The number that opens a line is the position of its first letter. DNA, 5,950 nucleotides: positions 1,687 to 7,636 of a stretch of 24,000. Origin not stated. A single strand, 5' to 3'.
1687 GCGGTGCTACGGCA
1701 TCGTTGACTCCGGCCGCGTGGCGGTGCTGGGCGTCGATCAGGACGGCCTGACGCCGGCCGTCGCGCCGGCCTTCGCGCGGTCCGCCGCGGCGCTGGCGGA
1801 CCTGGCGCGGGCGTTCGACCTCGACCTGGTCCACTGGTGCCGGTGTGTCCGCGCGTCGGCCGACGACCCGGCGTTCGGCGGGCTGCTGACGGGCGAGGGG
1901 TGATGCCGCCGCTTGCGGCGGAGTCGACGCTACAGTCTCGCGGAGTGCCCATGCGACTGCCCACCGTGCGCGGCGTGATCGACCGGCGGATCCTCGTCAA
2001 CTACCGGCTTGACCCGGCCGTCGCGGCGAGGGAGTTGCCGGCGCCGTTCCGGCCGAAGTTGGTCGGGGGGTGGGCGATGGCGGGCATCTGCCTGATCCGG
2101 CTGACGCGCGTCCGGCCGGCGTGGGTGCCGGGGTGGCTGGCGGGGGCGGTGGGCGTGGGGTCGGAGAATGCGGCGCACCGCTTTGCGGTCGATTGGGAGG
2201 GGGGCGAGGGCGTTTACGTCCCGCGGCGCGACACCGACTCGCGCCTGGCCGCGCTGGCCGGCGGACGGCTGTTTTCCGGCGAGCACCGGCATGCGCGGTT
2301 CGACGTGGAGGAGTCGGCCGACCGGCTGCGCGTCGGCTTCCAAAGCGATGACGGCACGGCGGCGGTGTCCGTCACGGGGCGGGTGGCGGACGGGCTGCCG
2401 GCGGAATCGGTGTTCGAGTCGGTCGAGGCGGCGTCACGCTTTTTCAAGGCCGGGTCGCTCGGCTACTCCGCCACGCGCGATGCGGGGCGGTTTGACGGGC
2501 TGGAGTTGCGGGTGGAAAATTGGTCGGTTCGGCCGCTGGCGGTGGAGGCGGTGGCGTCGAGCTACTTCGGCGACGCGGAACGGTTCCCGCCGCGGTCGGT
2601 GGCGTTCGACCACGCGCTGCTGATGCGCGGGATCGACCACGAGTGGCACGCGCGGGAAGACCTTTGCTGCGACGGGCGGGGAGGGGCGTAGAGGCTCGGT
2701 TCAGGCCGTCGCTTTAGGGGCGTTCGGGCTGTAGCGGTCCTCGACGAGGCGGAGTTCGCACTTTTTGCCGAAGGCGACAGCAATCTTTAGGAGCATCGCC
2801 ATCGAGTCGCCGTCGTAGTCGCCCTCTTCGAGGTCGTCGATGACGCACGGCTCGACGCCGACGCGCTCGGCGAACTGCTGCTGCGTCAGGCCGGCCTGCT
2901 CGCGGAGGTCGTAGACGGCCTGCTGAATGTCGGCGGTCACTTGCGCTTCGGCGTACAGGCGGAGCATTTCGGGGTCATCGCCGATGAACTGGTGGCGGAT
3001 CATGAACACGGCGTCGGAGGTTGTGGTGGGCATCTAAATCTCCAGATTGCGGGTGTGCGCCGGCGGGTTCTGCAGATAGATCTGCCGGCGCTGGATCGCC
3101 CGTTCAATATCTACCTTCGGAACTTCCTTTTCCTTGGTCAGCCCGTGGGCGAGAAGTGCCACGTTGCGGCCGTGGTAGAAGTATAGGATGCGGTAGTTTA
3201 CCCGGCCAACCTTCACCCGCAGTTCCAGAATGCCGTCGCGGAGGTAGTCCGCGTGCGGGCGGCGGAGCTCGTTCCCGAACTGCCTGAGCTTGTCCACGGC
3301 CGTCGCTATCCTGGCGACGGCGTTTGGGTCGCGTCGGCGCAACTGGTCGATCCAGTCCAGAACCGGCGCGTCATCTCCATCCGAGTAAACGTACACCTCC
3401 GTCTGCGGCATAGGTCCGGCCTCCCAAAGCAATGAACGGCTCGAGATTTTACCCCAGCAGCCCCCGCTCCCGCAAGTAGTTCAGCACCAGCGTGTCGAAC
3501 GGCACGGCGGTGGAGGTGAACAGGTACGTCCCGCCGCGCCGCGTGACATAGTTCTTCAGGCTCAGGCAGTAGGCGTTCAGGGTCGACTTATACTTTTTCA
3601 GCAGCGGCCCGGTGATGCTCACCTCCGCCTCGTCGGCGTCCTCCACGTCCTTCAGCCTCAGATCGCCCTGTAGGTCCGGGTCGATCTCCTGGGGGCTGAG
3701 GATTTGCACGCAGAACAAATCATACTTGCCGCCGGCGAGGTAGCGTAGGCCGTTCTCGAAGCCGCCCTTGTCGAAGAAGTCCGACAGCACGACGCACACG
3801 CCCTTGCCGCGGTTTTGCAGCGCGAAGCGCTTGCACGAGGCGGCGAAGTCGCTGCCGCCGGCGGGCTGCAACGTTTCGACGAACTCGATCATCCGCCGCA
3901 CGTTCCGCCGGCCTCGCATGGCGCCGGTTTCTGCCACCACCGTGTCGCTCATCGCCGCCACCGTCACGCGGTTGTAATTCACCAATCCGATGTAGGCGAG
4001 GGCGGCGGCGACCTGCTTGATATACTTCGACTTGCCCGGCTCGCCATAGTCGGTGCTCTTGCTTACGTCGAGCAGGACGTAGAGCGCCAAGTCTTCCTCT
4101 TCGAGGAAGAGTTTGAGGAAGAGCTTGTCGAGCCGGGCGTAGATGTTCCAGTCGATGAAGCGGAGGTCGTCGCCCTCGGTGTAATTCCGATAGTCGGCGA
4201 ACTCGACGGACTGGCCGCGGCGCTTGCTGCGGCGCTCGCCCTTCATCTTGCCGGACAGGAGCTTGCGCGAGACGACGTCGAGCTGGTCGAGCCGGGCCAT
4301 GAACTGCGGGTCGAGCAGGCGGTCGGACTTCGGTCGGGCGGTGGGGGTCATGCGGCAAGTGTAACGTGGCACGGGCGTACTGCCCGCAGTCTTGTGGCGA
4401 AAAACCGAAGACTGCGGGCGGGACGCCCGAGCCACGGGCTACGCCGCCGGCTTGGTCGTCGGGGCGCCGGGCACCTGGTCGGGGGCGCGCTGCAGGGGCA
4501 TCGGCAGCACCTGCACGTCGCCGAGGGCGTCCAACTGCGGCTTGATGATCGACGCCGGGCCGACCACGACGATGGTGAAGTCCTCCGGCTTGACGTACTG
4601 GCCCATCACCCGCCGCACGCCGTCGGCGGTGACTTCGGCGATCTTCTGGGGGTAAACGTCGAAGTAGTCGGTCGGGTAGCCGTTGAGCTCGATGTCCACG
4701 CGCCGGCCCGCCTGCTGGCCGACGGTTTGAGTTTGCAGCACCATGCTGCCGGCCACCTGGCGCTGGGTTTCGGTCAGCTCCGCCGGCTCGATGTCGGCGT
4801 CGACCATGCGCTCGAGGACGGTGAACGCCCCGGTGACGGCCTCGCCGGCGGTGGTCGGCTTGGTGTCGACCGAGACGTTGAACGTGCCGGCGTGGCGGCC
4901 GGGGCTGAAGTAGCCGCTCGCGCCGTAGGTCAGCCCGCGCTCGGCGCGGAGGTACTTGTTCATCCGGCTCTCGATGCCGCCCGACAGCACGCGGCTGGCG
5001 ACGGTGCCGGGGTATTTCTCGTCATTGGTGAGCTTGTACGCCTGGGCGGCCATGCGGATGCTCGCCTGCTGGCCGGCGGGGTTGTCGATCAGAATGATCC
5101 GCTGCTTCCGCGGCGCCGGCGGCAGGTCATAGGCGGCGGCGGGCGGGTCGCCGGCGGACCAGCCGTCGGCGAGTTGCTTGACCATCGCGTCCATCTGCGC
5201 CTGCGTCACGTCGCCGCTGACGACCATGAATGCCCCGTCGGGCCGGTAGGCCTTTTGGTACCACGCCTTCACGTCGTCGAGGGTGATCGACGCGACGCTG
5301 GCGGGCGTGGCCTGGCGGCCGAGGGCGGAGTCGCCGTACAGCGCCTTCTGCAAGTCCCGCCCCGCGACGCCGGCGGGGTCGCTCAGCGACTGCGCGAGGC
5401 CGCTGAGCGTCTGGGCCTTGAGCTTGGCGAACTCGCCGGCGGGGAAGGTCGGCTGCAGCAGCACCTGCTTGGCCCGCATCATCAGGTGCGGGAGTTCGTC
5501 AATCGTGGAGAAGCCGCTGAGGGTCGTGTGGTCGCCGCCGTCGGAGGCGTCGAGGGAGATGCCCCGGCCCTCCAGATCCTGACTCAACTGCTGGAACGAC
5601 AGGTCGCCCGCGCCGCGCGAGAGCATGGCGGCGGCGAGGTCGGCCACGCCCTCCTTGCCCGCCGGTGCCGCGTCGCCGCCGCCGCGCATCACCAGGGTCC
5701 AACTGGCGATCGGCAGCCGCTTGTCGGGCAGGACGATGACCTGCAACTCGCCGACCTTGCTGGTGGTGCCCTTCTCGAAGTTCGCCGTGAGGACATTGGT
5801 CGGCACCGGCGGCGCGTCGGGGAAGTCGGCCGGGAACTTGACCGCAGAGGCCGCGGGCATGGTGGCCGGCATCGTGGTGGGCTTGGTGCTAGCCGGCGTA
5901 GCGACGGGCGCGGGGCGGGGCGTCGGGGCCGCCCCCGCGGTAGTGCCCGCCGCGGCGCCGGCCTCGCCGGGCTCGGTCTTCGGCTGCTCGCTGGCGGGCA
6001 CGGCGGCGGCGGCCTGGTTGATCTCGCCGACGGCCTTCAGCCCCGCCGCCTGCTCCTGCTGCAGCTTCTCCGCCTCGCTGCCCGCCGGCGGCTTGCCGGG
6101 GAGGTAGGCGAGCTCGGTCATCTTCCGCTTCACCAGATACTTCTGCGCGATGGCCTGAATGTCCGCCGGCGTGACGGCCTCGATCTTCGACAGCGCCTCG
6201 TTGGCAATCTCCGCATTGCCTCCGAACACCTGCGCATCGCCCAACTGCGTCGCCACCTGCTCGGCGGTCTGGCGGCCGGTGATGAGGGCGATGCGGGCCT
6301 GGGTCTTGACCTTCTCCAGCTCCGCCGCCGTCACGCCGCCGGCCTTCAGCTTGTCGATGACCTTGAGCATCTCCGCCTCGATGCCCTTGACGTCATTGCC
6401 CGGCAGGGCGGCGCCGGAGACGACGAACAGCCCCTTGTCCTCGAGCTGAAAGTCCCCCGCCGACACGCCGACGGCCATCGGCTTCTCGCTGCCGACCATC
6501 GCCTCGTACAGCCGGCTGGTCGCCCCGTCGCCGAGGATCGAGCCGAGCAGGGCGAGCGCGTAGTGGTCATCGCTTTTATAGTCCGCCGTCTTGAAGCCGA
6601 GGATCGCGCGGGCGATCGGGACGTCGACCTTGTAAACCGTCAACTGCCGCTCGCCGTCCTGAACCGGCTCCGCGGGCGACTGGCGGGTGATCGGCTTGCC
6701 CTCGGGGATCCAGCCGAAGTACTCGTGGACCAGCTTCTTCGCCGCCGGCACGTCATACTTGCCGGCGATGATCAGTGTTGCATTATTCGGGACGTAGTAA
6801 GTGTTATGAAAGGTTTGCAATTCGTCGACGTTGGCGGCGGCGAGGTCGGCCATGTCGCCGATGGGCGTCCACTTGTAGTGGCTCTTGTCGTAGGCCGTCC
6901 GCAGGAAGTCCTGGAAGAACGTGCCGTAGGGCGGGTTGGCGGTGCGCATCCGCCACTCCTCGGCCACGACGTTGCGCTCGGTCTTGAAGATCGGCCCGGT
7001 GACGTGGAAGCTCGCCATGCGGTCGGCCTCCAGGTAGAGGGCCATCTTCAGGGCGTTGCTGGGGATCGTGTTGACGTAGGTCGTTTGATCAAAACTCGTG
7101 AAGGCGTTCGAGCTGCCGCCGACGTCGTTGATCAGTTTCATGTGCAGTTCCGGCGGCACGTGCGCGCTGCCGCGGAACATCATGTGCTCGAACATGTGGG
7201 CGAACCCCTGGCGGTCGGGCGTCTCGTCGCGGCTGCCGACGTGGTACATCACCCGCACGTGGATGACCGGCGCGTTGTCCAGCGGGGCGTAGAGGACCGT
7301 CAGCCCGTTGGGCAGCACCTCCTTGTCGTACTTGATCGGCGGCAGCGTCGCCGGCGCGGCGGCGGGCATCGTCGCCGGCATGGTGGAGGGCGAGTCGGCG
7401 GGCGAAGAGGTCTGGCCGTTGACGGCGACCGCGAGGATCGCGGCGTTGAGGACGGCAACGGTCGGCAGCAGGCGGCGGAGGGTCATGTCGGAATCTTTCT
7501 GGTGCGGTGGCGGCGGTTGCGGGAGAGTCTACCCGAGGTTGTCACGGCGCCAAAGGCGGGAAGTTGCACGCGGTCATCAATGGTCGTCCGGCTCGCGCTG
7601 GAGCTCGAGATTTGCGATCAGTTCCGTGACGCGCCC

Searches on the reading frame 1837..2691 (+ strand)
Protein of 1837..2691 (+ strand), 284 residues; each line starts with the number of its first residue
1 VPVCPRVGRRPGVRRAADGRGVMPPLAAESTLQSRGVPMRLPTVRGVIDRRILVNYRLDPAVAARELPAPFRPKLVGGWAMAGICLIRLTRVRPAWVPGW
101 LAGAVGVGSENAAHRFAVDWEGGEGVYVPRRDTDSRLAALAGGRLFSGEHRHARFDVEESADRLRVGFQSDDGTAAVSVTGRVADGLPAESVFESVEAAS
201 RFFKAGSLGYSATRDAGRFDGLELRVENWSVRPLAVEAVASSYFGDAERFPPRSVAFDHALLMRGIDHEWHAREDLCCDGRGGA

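Call 52: search_protein_families(library=pfam, proteins=[window:1837-2691:+], max_evalue=0.00001)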
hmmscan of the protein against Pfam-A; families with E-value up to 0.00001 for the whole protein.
window:1837-2691:+ (284 aa): 1 family
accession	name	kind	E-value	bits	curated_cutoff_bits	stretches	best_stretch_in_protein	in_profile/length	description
PF09844.14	DUF2071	-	5.9e-10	39.6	27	1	51-248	7-194/212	Uncharacterized conserved protein (COG2071)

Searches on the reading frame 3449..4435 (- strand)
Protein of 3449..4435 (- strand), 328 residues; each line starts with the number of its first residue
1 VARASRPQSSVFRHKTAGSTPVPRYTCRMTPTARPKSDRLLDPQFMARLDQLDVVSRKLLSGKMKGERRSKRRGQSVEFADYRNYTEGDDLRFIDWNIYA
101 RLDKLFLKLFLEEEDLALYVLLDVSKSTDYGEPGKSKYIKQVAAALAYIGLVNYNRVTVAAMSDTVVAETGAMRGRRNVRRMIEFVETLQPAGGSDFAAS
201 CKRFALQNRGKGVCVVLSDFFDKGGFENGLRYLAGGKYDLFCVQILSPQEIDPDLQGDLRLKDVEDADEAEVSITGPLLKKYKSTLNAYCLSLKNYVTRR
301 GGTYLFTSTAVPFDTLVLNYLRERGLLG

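Call 52: search_protein_families(library=pfam, proteins=[window:3449-4435:-], max_evalue=0.00001)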
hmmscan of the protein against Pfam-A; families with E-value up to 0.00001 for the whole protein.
window:3449-4435:- (328 aa): 2 families
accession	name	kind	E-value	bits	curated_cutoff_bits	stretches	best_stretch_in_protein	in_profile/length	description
PF01882.25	DUF58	-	1.1e-36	126.5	23.4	1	81-277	1-201/216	Protein of unknown function DUF58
PF13519.12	VWA_2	-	5.3e-07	30.7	27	1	119-219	2-105/107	von Willebrand factor type A domain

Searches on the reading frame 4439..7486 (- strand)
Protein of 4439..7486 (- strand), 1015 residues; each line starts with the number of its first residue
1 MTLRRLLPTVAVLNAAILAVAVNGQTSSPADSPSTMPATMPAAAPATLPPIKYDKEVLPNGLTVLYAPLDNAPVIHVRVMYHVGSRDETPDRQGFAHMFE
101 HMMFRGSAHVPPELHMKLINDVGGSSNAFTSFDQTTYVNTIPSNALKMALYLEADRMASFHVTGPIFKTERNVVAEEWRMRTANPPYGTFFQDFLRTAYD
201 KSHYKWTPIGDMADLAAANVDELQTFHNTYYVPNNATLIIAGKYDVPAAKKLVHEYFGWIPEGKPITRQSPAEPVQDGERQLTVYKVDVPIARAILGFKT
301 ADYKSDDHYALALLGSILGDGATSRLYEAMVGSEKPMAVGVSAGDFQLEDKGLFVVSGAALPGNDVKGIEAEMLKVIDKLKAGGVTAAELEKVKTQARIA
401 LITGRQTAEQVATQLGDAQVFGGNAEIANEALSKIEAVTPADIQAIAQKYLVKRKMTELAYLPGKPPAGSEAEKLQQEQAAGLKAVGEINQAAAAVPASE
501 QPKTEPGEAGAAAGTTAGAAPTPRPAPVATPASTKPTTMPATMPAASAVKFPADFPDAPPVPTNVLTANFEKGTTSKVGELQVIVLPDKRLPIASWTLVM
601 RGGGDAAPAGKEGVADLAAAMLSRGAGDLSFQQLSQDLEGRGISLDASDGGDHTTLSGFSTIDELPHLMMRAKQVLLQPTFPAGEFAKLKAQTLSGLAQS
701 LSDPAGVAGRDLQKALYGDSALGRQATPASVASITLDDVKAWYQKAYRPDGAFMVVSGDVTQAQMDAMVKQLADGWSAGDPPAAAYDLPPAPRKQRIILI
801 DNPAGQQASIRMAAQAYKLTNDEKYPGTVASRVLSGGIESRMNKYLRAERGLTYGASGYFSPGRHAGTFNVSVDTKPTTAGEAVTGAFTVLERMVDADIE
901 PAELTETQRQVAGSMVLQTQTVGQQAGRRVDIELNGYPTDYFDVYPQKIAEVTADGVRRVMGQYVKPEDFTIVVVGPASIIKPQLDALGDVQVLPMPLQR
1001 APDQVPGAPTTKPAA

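Call 52: search_protein_families(library=pfam, proteins=[window:4439-7486:-], max_evalue=0.00001)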
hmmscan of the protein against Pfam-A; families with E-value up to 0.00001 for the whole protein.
window:4439-7486:- (1015 aa): 2 families
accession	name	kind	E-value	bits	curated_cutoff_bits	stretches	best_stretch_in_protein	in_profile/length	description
PF05193.26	Peptidase_M16_C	-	2.9e-66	223.2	23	2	219-396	3-180/181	Peptidase M16 inactive domain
PF00675.25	Peptidase_M16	-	2.6e-25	89.5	22.3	1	71-198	9-135/149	Insulinase (Peptidase family M16)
